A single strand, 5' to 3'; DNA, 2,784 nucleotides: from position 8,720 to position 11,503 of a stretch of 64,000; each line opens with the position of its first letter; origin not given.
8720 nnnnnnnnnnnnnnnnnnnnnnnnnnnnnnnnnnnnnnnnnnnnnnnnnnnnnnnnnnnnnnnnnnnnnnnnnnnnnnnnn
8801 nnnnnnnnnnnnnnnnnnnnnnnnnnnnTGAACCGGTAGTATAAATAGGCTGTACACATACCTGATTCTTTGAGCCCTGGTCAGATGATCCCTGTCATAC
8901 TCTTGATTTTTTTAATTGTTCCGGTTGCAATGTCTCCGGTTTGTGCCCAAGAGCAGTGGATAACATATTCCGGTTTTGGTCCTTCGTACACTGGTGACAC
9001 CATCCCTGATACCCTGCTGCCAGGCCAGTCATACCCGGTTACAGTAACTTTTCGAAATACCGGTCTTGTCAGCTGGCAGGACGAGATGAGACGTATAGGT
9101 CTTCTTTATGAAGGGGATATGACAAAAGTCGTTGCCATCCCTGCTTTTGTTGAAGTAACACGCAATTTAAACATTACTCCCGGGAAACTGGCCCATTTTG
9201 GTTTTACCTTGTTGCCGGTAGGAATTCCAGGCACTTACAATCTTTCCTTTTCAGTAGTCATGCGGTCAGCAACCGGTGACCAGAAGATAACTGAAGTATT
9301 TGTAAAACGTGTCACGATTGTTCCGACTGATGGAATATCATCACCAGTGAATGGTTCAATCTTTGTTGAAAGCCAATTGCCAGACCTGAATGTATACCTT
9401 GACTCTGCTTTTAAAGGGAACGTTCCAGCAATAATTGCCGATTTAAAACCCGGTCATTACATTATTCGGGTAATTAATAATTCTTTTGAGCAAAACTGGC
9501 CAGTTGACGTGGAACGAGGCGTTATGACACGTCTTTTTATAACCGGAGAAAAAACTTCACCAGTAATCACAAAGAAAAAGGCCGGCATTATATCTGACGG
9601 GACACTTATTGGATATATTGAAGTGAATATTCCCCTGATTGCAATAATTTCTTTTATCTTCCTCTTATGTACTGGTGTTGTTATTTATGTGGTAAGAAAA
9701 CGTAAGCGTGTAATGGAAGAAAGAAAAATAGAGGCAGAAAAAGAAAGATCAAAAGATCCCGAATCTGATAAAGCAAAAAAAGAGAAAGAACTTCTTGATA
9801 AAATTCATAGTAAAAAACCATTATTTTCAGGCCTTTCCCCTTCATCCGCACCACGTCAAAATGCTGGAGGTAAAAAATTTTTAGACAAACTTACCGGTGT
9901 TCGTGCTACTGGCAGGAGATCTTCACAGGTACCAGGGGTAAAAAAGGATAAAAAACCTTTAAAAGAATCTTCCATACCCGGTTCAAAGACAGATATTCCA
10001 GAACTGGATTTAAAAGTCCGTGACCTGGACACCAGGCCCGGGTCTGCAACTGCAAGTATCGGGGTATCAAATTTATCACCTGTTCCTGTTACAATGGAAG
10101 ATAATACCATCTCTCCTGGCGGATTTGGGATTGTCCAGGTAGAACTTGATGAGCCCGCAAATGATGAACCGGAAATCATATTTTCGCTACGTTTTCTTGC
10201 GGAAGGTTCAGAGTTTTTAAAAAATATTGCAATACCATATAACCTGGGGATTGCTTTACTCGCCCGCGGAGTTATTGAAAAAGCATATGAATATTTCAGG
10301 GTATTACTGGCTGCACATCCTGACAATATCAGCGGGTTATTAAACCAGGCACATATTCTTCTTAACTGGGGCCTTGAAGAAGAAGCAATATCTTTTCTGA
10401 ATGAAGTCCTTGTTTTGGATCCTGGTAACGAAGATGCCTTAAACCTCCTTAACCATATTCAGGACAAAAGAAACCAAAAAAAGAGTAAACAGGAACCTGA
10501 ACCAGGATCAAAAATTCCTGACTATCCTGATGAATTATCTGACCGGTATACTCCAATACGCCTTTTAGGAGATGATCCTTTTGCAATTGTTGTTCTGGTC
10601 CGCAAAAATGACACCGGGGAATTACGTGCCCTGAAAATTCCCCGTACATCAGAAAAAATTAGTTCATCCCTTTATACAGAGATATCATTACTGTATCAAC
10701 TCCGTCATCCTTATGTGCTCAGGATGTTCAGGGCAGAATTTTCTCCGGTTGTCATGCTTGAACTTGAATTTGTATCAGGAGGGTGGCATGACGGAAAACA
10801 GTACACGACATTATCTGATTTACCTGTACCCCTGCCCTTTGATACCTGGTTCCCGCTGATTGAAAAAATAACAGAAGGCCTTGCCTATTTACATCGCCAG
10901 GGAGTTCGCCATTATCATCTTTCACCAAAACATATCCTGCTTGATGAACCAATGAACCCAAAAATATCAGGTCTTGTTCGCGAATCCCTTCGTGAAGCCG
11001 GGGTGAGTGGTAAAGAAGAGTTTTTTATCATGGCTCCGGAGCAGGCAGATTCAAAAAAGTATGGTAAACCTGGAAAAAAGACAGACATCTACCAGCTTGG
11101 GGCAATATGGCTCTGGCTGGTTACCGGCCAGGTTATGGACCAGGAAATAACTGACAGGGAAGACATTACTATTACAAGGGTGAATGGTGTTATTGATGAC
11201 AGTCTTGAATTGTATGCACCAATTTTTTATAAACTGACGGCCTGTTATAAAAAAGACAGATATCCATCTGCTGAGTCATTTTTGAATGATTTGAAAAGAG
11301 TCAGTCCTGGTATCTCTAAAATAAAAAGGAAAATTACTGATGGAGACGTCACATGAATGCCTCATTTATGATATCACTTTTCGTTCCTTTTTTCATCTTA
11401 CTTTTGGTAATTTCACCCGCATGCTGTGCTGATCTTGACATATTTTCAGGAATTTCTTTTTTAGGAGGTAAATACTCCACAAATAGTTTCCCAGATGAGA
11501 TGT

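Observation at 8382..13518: All three kinase-like domains lack the catalytic-loop Asp and the DFG Asp (predicted pseudokinases)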

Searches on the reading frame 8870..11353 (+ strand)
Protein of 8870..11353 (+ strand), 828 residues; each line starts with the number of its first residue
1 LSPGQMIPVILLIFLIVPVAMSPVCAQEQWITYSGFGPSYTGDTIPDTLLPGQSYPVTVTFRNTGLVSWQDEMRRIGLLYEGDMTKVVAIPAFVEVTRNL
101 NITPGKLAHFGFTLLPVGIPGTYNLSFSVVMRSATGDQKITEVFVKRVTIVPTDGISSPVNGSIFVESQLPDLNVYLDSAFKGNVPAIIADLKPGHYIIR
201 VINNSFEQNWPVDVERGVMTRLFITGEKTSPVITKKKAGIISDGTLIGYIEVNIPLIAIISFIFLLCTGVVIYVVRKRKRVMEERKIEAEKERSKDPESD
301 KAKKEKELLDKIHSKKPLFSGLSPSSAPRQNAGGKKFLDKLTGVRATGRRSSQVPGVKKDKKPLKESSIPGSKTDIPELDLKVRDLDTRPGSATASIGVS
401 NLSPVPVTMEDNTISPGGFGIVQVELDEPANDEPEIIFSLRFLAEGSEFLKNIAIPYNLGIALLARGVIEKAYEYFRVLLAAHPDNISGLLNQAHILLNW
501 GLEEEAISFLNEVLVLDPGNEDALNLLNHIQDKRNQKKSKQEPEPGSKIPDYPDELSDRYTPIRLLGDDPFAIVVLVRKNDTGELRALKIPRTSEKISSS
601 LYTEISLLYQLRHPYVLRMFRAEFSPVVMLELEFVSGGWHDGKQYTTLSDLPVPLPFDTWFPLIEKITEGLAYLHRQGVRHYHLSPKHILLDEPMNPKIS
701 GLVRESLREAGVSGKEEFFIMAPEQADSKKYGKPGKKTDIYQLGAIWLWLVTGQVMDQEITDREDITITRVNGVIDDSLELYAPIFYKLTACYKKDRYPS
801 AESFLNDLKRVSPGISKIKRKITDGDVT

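Call 3: search_protein_families(library=pfam, proteins=[window:8870-11353:+], max_evalue=0.1)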
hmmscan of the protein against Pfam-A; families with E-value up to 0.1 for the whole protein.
window:8870-11353:+ (828 aa): 12 families
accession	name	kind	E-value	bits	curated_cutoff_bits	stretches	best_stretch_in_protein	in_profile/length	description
PF00069.31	Pkinase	-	1.5e-16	61.1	31.7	1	561-766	2-206/263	Protein kinase domain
PF07714.23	PK_Tyr_Ser-Thr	-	1.3e-09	38.2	23.1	1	586-794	31-242/258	Protein tyrosine and serine/threonine kinase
PF13431.12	TPR_17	-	0.00034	21.1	24.4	0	476-507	2-33/34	Tetratricopeptide repeat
PF14559.12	TPR_19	-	0.00035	21.3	25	1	463-528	1-66/68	Tetratricopeptide repeat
PF13428.12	TPR_14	-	0.0008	20.3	23.5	0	459-494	7-42/44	Tetratricopeptide repeat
PF08308.17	PEGA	-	0.0008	19.7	20.8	1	162-207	2-47/71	PEGA domain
PF00515.34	TPR_1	-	0.0023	18.1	27.8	0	490-520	4-34/34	Tetratricopeptide repeat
PF07719.23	TPR_2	-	0.0035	17.8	27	0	457-486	5-34/34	Tetratricopeptide repeat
PF13432.12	TPR_16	-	0.014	16.3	32.7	1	457-520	1-64/65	Tetratricopeptide repeat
PF13181.12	TPR_8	-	0.022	15.4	25.7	0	490-519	4-33/34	Tetratricopeptide repeat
PF13174.12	TPR_6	-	0.034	15.2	26.3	0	457-485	4-32/33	Tetratricopeptide repeat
PF14853.12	Fis1_TPR_C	-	0.09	13.4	25.3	0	505-533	19-47/53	Fis1 C-terminal tetratricopeptide repeat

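Call 68: search_protein_families(library=ncbifam, proteins=[window:8870-11353:+], max_evalue=0.001)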
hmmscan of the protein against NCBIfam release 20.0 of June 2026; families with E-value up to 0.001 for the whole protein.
window:8870-11353:+ (828 aa): 4 families
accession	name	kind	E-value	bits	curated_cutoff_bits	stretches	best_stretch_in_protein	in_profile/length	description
NF047741.1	antiphage_MADS6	equivalog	1.9e-20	72.9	460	2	489-679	414-612/612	methylation-associated defense system protein kinase MAD6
NF033442.0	BREX_PglW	equivalog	7.7e-09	33.8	990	1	523-620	479-574/1391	BREX system serine/threonine kinase PglW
TIGR02917.1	PEP_TPR_lipo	equivalog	6.5e-07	27.6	312.2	1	459-537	131-209/899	XrtA/PEP-CTERM system TPR-repeat protein PrsT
NF033483.0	PknB_PASTA_kin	equivalog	3.8e-05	22.9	450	1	611-813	64-270/563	Stk1 family PASTA domain-containing Ser/Thr kinase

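Call 78: search_protein_families(library=padloc, proteins=[window:8870-11353:+], max_evalue=0.00001)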
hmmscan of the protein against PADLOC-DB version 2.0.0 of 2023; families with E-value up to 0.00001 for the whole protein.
window:8870-11353:+ (828 aa): 13 families
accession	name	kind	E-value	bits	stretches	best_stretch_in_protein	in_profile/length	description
PDLC04138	mad6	-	1.5e-20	71.7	1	536-789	29-288/659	mads_6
PDLC04042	PD-T4-6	-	4e-12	44.4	1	556-817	7-278/292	-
PDLC04047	PD-T4-6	-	1.1e-11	42.5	1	556-811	8-272/327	-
PDLC03920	MkoA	-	1.6e-10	37.9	1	570-816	19-282/1112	-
PDLC02512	PglW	-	3.5e-10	36.4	0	524-634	483-593/1403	PglW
PDLC03921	MkoA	-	7.5e-09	31.8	1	663-816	316-471/1607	-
PDLC04057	PD-T4-6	-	2.1e-07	28.3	1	606-810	60-269/443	-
PDLC04048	PD-T4-6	-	4.3e-07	27.6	1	557-755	9-210/354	-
PDLC04050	PD-T4-6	-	5.6e-07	26.8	1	664-817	169-332/480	-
PDLC04053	PD-T4-6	-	9.6e-07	26.5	1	559-809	10-269/311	-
PDLC04055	PD-T4-6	-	6.4e-06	23.2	0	571-816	83-340/496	-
PDLC04054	PD-T4-6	-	7.2e-06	23.7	0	598-809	54-271/347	-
PDLC04044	PD-T4-6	-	9.3e-06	23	0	556-820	30-301/372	-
